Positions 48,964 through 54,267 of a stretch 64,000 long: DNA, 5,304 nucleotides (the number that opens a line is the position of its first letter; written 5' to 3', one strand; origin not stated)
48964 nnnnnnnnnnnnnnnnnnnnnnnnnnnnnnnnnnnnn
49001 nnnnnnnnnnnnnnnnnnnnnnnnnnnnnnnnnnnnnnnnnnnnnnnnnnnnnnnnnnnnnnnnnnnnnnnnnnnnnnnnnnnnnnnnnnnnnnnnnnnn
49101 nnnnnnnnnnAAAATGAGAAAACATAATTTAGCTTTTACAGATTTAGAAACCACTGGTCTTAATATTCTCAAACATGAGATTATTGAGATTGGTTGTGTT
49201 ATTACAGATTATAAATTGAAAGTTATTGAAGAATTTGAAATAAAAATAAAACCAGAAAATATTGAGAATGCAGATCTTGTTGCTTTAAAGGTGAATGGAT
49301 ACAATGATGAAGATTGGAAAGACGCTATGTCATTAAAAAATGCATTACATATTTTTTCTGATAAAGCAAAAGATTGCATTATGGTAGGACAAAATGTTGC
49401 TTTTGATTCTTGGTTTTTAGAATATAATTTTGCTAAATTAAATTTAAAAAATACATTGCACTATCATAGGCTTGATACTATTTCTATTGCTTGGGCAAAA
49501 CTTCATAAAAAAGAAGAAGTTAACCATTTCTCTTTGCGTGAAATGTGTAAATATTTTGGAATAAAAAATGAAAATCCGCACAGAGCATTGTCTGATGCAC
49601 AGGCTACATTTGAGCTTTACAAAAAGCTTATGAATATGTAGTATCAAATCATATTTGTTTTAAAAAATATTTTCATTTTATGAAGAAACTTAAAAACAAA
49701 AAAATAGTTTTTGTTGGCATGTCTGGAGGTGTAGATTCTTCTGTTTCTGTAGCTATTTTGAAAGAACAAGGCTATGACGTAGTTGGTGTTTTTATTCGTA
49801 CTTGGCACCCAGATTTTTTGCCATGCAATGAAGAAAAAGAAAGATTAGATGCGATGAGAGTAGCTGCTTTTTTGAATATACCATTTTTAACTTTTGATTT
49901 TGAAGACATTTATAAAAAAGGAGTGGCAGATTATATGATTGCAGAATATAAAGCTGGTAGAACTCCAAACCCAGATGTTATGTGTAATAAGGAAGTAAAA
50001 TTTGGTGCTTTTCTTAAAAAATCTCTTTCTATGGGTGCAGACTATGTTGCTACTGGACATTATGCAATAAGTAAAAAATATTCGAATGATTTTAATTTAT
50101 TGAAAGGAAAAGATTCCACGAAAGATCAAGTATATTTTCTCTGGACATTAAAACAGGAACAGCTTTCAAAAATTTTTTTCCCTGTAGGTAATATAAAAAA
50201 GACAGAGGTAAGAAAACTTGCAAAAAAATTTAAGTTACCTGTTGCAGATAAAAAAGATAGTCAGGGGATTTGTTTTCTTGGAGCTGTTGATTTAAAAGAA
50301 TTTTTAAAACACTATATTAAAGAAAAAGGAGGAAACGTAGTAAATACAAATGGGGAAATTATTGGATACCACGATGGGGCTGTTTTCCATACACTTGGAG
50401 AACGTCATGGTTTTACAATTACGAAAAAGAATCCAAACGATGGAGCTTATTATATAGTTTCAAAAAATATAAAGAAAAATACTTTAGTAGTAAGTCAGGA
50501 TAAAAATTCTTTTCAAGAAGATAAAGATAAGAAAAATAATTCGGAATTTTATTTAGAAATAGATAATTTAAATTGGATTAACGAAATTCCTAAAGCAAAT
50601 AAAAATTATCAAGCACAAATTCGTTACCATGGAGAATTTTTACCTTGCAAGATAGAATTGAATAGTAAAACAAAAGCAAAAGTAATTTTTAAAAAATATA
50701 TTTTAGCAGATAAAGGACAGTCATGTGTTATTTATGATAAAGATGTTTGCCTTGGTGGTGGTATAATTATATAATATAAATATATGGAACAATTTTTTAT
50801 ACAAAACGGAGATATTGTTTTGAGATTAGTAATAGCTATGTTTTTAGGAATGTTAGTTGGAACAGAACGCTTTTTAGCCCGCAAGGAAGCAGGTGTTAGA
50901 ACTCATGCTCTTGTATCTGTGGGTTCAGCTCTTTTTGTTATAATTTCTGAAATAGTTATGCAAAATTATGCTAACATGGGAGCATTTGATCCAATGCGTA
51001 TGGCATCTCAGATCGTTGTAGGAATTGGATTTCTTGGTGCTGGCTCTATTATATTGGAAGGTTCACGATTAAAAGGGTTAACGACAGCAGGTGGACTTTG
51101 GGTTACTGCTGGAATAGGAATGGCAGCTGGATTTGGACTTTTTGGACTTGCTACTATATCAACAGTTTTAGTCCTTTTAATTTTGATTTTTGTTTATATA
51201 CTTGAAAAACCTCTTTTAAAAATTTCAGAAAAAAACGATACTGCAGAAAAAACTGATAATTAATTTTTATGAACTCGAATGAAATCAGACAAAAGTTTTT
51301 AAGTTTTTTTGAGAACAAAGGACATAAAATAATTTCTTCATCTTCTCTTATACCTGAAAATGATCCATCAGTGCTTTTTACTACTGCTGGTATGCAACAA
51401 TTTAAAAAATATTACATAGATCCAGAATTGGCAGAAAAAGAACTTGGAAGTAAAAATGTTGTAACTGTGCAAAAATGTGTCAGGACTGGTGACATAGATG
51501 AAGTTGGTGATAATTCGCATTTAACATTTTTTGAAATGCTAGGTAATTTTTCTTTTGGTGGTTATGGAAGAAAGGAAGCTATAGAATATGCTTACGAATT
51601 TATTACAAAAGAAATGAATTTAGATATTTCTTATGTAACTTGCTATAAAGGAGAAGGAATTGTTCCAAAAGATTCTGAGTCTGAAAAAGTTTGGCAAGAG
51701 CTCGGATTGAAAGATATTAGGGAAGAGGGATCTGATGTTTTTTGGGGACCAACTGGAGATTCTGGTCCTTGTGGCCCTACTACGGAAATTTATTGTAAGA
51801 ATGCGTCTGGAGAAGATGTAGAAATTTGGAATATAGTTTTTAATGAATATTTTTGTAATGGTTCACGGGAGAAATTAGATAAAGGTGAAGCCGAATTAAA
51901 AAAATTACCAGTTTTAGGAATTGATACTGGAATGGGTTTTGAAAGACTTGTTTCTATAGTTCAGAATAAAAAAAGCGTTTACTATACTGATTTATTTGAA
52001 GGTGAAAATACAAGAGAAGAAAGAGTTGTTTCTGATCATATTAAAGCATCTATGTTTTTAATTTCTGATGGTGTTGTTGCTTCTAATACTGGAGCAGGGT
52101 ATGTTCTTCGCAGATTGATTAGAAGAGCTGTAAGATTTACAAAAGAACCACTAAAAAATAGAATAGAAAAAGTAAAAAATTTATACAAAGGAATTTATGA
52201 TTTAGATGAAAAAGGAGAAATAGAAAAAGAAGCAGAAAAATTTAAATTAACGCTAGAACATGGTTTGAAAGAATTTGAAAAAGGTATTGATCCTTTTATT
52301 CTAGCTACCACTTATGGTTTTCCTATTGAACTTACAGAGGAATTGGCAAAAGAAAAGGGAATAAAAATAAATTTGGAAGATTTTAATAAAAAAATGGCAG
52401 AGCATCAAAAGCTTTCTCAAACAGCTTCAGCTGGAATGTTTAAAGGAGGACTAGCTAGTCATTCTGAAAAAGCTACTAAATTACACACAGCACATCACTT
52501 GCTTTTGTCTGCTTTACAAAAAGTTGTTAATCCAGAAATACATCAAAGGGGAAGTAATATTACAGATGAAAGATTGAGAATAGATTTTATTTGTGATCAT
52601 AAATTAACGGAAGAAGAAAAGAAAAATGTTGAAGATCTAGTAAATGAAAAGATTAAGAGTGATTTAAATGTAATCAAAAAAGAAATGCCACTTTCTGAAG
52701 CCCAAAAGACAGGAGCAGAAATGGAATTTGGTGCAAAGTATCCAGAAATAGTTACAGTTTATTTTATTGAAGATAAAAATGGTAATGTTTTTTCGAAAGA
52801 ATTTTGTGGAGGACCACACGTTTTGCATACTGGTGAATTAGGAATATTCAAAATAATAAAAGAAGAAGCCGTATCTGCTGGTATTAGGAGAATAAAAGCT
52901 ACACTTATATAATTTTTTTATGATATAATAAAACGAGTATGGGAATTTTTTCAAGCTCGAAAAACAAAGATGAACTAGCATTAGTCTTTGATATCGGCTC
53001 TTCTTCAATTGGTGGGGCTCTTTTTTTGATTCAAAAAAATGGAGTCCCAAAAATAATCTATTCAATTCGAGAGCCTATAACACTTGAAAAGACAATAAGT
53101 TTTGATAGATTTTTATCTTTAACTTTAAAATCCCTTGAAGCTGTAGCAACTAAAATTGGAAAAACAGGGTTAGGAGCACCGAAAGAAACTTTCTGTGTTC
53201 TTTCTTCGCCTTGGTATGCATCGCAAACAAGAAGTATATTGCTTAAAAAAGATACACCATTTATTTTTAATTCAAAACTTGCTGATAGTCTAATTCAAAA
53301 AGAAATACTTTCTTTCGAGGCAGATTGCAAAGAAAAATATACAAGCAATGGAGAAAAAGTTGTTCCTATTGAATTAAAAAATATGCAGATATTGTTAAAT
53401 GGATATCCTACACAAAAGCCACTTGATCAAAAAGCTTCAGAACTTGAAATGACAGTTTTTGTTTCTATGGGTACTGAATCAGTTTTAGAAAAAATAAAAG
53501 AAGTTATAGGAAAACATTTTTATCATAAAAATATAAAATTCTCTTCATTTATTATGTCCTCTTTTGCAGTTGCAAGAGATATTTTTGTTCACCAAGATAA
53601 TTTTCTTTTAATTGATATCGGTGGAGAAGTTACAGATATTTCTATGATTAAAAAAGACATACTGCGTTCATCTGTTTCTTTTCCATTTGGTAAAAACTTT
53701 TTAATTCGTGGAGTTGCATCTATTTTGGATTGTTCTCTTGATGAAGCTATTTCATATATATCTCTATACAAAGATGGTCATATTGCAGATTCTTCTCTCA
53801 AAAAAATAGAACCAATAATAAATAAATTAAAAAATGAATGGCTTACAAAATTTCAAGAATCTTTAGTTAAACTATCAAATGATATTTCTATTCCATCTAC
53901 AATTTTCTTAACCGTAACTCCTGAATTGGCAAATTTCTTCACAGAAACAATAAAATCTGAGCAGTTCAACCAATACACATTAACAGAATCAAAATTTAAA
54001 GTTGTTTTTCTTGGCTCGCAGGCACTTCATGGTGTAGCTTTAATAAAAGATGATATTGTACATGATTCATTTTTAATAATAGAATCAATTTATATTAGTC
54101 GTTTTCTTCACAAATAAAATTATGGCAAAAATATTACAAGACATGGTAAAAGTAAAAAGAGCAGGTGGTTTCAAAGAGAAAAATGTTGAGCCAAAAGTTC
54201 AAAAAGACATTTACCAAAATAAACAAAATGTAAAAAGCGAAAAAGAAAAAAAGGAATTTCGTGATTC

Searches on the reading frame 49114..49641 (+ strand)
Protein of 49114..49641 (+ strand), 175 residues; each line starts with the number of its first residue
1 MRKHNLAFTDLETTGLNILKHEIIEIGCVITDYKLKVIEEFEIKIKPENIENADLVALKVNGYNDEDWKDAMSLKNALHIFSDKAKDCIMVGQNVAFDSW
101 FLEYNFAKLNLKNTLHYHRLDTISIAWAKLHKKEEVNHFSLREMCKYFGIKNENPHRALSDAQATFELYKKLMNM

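Call 10: search_protein_families(library=pfam, proteins=[window:49114-49641:+], max_evalue=0.0001)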
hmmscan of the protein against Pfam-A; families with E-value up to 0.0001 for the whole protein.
window:49114-49641:+ (175 aa): 2 families
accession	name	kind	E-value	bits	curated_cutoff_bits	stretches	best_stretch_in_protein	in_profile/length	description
PF00929.31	RNase_T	-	8.6e-30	104.9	24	1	9-169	3-164/164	Exonuclease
PF16473.11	Rv2179c-like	-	1.2e-05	25.6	27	0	7-169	3-173/177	3'-5' exoribonuclease Rv2179c-like domain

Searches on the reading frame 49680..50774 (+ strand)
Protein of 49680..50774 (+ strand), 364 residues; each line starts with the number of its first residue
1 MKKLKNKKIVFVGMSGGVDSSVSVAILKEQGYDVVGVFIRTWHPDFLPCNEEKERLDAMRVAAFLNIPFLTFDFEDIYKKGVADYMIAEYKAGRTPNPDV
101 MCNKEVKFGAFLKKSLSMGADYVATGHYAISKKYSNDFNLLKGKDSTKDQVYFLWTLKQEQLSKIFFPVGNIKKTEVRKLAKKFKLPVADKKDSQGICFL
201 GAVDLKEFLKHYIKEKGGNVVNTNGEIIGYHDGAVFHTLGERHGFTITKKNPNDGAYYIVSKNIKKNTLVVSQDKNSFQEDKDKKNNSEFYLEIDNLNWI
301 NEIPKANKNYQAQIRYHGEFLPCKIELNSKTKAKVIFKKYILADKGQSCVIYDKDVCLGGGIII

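Call 10: search_protein_families(library=pfam, proteins=[window:49680-50774:+], max_evalue=0.0001)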
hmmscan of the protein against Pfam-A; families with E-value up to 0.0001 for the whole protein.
window:49680-50774:+ (364 aa): 4 families
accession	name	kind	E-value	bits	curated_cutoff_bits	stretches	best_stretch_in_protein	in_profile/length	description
PF03054.22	tRNA_Me_trans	-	2.4e-73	246.6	20.6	1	10-201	3-201/202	tRNA methyl transferase HUP domain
PF20259.3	tRNA_Me_trans_M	-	2.5e-17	62.6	27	1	206-273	1-66/66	tRNA methyl transferase PRC-barrel domain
PF20258.4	tRNA_Me_trans_C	-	3e-15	56.7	20.6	1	292-363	4-77/77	Aminomethyltransferase beta-barrel domain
PF02540.23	NAD_synthase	-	3.6e-06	26.7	21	0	7-80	18-87/242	NAD synthase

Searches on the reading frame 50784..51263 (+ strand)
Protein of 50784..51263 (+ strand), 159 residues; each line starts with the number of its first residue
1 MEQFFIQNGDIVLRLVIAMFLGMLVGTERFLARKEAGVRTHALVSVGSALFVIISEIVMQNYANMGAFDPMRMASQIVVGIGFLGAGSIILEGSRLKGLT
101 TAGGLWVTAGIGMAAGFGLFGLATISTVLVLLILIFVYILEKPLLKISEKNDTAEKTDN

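Call 10: search_protein_families(library=pfam, proteins=[window:50784-51263:+], max_evalue=0.0001)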
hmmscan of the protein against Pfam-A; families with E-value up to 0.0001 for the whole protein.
window:50784-51263:+ (159 aa): 1 family
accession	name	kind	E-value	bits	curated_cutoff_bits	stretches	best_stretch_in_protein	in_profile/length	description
PF02308.21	MgtC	-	9.4e-35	120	31.4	1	15-141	1-119/121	MgtC family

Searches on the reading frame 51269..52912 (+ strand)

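Call 10: search_protein_families(library=pfam, proteins=[window:51269-52912:+], max_evalue=0.0001)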
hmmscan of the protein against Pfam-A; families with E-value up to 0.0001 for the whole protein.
window:51269-52912:+ (547 aa): 2 families
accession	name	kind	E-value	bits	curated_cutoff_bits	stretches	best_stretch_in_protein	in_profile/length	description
PF01411.24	tRNA-synt_2c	-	1.5e-92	311.4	30.3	1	5-391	1-436/552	tRNA synthetases class II (A)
PF07973.19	tRNA_SAD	-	1.5e-15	57.3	24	1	495-542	1-43/44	Threonyl and Alanyl tRNA synthetase second additional domain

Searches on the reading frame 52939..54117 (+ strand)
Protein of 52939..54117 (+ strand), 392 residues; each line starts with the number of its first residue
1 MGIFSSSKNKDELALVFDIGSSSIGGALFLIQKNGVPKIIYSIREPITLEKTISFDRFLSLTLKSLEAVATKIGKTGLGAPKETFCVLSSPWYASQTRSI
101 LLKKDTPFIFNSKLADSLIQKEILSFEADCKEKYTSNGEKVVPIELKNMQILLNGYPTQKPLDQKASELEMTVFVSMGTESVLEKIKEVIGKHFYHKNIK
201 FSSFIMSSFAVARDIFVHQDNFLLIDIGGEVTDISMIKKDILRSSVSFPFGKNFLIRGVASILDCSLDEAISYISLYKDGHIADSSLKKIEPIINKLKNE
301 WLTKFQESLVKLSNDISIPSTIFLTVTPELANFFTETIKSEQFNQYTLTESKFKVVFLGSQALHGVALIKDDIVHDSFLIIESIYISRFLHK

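Call 10: search_protein_families(library=pfam, proteins=[window:52939-54117:+], max_evalue=0.0001)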
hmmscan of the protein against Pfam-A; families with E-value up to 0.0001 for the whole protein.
window:52939-54117:+ (392 aa): 1 family
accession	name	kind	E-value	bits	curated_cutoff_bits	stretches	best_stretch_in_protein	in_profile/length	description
PF14450.12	FtsA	-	2.4e-05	25.1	31.8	1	224-274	2-52/127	Cell division protein FtsA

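Call 25: search_protein_families(library=pfam, proteins=[window:52939-54117:+], max_evalue=0.05)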
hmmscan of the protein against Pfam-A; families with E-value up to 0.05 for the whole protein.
window:52939-54117:+ (392 aa): 2 families
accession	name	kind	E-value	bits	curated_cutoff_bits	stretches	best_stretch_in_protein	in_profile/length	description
PF14450.12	FtsA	-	2.4e-05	25.1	31.8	1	224-274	2-52/127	Cell division protein FtsA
PF02541.22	Ppx-GppA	-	0.026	14.4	27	0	210-252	103-144/285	Ppx/GppA phosphatase family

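Call 53: search_protein_families(library=ncbifam, proteins=[window:52939-54117:+], max_evalue=0.01)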
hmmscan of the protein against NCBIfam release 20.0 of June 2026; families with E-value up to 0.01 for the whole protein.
window:52939-54117:+ (392 aa): 3 families
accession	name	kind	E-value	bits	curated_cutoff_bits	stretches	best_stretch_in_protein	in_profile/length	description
TIGR01174.1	ftsA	equivalog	5.3e-05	22.5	175.85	1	156-270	133-246/371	cell division protein FtsA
TIGR03706.1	exo_poly_only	exception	0.0027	17.1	307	0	218-251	123-156/300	exopolyphosphatase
NF045748.1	MPN316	equivalog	0.0099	15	500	0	194-259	176-241/424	MPN316 family protein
